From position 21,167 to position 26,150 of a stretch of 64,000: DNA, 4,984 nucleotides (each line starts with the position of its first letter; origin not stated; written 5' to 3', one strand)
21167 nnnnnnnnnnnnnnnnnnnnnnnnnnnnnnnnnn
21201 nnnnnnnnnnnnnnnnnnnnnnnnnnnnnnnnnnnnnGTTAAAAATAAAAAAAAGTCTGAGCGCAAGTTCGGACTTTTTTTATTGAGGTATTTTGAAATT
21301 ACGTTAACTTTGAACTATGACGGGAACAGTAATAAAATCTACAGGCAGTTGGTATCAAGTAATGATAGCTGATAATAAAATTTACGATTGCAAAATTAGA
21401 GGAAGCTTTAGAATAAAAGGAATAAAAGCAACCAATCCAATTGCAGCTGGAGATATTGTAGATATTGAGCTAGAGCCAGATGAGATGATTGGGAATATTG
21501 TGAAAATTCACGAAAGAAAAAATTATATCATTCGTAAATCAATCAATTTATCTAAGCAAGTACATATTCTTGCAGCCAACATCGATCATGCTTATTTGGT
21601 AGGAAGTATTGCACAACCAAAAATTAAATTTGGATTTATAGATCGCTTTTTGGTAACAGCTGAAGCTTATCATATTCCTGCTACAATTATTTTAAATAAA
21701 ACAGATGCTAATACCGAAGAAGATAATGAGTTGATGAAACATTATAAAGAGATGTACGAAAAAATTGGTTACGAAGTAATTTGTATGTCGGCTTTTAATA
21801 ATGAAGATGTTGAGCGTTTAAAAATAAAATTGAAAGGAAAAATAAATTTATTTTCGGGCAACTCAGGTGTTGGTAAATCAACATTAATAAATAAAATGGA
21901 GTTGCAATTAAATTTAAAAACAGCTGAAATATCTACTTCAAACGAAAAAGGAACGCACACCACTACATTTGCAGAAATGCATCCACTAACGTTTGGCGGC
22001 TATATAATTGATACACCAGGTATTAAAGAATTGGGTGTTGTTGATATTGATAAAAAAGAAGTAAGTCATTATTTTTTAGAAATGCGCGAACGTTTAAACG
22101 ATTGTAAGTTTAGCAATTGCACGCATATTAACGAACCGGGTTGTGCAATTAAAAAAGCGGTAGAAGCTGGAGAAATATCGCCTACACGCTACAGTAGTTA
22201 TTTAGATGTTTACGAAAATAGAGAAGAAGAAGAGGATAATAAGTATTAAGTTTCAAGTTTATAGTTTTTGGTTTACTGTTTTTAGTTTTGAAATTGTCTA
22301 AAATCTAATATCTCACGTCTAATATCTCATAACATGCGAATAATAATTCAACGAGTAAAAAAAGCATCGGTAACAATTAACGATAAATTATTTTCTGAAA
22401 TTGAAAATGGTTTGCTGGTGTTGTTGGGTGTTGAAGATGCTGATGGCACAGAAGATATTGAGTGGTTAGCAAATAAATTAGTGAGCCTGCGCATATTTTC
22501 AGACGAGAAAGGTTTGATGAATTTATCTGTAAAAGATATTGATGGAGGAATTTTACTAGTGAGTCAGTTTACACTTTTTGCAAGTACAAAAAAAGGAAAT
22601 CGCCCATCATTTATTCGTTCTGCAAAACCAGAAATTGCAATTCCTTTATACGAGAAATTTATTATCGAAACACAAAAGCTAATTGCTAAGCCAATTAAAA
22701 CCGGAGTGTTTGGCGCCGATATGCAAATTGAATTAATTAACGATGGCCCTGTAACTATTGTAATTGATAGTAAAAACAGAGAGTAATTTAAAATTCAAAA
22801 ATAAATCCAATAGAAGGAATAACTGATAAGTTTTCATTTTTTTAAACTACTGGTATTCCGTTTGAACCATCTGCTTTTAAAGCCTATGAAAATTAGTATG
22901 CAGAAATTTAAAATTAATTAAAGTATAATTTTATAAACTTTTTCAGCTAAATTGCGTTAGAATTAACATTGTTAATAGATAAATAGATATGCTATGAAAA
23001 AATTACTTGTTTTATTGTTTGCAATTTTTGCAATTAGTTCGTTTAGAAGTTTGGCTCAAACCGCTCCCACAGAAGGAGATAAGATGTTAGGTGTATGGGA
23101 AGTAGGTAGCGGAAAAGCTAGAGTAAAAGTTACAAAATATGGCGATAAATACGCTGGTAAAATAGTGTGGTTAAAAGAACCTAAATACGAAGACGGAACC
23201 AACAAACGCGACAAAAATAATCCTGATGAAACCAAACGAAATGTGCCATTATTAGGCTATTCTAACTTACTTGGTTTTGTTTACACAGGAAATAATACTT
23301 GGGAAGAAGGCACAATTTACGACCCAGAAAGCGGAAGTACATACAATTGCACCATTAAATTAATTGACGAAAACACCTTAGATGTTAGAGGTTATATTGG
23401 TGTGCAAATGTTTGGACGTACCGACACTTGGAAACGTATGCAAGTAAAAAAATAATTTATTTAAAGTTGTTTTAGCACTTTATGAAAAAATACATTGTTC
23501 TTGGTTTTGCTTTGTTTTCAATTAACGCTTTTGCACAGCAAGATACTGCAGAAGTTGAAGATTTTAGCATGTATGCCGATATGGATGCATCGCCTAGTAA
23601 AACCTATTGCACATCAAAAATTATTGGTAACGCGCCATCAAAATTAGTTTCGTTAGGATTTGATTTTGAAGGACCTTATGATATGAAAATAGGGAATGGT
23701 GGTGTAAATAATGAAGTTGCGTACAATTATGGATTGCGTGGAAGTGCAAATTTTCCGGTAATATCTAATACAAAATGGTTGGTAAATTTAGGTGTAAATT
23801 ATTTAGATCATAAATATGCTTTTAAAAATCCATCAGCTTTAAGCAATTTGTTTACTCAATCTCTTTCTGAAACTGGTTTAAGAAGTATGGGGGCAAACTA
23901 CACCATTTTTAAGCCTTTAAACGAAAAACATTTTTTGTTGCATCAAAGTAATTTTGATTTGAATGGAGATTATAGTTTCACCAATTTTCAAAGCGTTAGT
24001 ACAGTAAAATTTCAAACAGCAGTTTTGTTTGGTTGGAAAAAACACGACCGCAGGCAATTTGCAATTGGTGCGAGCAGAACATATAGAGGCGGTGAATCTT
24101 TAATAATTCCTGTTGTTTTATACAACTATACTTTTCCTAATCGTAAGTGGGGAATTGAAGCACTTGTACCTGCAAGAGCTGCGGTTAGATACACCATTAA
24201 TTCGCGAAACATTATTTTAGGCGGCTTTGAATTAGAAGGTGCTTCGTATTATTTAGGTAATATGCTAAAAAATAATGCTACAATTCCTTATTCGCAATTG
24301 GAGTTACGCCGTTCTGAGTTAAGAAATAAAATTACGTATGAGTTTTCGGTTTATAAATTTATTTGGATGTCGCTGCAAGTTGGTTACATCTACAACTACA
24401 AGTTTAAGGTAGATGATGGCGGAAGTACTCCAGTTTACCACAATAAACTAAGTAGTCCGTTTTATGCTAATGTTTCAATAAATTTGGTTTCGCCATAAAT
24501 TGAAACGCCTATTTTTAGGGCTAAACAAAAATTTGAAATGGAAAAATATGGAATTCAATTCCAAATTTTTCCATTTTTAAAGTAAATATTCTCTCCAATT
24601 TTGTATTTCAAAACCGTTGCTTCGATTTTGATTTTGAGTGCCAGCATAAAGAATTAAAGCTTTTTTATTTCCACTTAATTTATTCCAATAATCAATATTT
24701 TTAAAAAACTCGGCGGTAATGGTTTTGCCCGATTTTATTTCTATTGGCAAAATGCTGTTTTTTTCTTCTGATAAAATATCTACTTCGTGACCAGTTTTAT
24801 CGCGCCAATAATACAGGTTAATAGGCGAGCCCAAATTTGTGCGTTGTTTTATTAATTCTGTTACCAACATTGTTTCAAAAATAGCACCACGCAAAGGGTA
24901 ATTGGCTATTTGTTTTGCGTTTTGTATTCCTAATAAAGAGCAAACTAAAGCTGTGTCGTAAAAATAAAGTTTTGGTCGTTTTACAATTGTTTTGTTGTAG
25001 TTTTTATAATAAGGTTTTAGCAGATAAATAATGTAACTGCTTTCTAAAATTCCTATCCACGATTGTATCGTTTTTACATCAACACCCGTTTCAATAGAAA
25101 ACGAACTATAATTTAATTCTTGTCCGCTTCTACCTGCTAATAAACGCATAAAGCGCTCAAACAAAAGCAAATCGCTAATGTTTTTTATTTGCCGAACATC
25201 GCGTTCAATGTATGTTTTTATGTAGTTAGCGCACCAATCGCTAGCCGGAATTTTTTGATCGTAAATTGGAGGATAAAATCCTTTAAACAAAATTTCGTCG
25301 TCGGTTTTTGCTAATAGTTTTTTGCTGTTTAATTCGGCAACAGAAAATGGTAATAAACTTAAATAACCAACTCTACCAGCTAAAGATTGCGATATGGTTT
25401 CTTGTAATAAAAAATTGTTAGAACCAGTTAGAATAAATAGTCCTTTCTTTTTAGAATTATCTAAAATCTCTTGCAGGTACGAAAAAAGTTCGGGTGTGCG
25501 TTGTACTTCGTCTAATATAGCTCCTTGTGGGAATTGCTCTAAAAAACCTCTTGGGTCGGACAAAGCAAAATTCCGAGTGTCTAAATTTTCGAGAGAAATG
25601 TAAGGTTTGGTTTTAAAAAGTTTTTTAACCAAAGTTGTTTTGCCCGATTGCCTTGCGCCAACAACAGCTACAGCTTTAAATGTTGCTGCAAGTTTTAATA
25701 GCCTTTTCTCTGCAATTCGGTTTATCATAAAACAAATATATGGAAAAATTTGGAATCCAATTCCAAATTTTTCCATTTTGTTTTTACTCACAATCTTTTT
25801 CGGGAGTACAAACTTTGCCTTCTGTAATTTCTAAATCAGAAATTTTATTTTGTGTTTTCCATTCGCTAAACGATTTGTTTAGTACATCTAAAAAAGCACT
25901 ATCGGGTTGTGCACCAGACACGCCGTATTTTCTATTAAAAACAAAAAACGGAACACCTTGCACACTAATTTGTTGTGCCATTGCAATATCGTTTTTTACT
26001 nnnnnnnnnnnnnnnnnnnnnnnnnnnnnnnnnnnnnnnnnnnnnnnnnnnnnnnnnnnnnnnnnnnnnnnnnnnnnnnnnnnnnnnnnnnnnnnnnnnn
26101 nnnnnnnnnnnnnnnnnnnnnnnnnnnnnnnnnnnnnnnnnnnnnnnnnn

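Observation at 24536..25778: AAA+ (DUF4143) ATPase gene exactly bracketed by two near-identical 41-bp palindromes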

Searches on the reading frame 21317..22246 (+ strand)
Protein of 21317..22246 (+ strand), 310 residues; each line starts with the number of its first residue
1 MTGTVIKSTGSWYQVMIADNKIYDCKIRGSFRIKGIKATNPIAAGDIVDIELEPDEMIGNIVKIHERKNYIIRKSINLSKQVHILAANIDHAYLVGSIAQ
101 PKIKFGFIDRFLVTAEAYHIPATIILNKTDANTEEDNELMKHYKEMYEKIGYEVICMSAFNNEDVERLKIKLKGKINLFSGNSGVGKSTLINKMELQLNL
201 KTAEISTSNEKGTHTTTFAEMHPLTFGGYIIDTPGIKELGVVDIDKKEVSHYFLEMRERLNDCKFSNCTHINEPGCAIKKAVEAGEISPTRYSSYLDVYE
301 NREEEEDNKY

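Call 96: search_protein_families(library=pfam, proteins=[window:21317-22246:+])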
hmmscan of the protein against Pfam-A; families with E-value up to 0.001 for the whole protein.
window:21317-22246:+ (310 aa): 6 families
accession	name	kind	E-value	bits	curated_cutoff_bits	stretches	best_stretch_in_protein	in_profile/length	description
PF03193.22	RsgA_GTPase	-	1.2e-54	185.2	30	1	64-241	1-173/174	RsgA GTPase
PF16745.11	RsgA_N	-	2.2e-14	53.4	27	1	2-55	1-49/54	RsgA N-terminal domain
PF01926.29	MMR_HSR1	-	2.4e-06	28.1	21.9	1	179-257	4-74/113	50S ribosome-binding GTPase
PF02421.24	FeoB_N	-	3e-06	27.3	27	0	119-169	105-153/156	Ferrous iron transport protein B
PF01176.25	eIF-1a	-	3.9e-05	23.7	30.2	1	1-62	3-62/64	Translation initiation factor 1A / IF-1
PF13555.12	AAA_29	-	0.0005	20.2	27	1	166-191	15-39/61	P-loop containing region of AAA domain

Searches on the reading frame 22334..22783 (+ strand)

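Call 96: search_protein_families(library=pfam, proteins=[window:22334-22783:+])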
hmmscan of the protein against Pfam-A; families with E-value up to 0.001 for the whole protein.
window:22334-22783:+ (150 aa): 1 family
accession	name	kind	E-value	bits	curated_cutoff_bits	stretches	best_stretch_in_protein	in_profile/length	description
PF02580.21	Tyr_Deacylase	-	1.1e-58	198.1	25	1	2-145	1-144/144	D-Tyr-tRNA(Tyr) deacylase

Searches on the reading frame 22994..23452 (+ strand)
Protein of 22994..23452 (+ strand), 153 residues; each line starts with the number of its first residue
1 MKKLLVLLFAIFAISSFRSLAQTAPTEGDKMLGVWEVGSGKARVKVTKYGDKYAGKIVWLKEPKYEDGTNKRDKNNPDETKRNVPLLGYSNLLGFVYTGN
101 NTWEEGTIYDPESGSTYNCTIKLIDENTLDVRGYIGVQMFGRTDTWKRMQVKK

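Call 9: search_protein_families(library=pfam, proteins=[window:22994-23452:+])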
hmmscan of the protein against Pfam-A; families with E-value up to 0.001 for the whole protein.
window:22994-23452:+ (153 aa): 1 family
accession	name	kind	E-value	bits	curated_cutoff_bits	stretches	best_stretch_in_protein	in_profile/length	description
PF09917.15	DUF2147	-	3.4e-35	121.5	27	1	33-148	1-112/112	Uncharacterized protein conserved in bacteria (DUF2147)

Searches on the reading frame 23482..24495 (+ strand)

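Call 9: search_protein_families(library=pfam, proteins=[window:23482-24495:+])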
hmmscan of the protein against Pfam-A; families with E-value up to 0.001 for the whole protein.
window:23482-24495:+ (338 aa): 1 family
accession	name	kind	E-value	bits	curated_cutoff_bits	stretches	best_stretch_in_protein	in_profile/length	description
PF19783.5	DUF6268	-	1.1e-07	31.5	22.8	1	125-333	74-272/279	Domain of unknown function (DUF6268)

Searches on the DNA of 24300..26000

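Call 40: search_rna_families(source=window, start=24300, end=26000, threshold=evalue, max_evalue=1)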
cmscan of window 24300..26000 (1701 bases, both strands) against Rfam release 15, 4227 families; matches with E-value up to 1: 17.
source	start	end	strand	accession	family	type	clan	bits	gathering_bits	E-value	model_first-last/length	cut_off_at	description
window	24467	24582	+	RF01606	plasmodium_snoR31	Gene; snRNA; snoRNA; HACA-box;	-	30.9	60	0.086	1-145/145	no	small nucleolar RNA snoR31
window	25728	25785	+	RF04120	MIR5998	Gene; miRNA;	-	27.6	180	0.0021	1-173/173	no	MIR5998 microRNA precursor family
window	24512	24575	+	RF02495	ohsC_RNA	Gene; antitoxin;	-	24.4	50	0.66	1-77/77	no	Oppression of Hydrophobic ORF by sRNA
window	24537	24575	-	RF04134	MIR7504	Gene; miRNA;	-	24.2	83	0.22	1-124/124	no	MIR7504 microRNA precursor family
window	24537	24575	+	RF04134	MIR7504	Gene; miRNA;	-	23.2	83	0.4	1-124/124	no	MIR7504 microRNA precursor family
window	24465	24579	-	RF02365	Yfr17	Gene; sRNA;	-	23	50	0.17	1-264/264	no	Cyanobacterial functional RNA 17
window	25742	25839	-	RF02269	HPnc0580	Gene; sRNA;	-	23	37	0.56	1-105/105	no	Heliobacter pylori small RNA HPnc0580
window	25729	25784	+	RF04128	MIR8562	Gene; miRNA;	-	22.7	211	0.18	1-242/242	no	MIR8562 microRNA precursor family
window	24532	24581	+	RF04128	MIR8562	Gene; miRNA;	-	22.7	211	0.18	1-242/242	no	MIR8562 microRNA precursor family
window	25728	25785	+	RF03480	mir-1284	Gene; miRNA;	-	22.6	80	0.38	1-92/92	no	mir-1284 microRNA precursor family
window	25739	25777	+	RF04134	MIR7504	Gene; miRNA;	-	22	83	0.77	1-124/124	no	MIR7504 microRNA precursor family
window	25064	25170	-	RF02960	DUF2800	Cis-reg;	-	21.9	60.2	0.34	1-158/158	no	DUF2800 RNA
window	24529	24583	-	RF03714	MIR774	Gene; miRNA;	-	21.7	80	0.44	1-98/98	no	MIR774 microRNA precursor family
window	24535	24577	+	RF03940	MIR9563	Gene; miRNA;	-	20.6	90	0.81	1-127/127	no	MIR9563 microRNA precursor family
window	25663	25777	+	RF03150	RAGATH-15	Gene; sRNA;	-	16.8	199.5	0.17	102-218/299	no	RAGATH-15 RNA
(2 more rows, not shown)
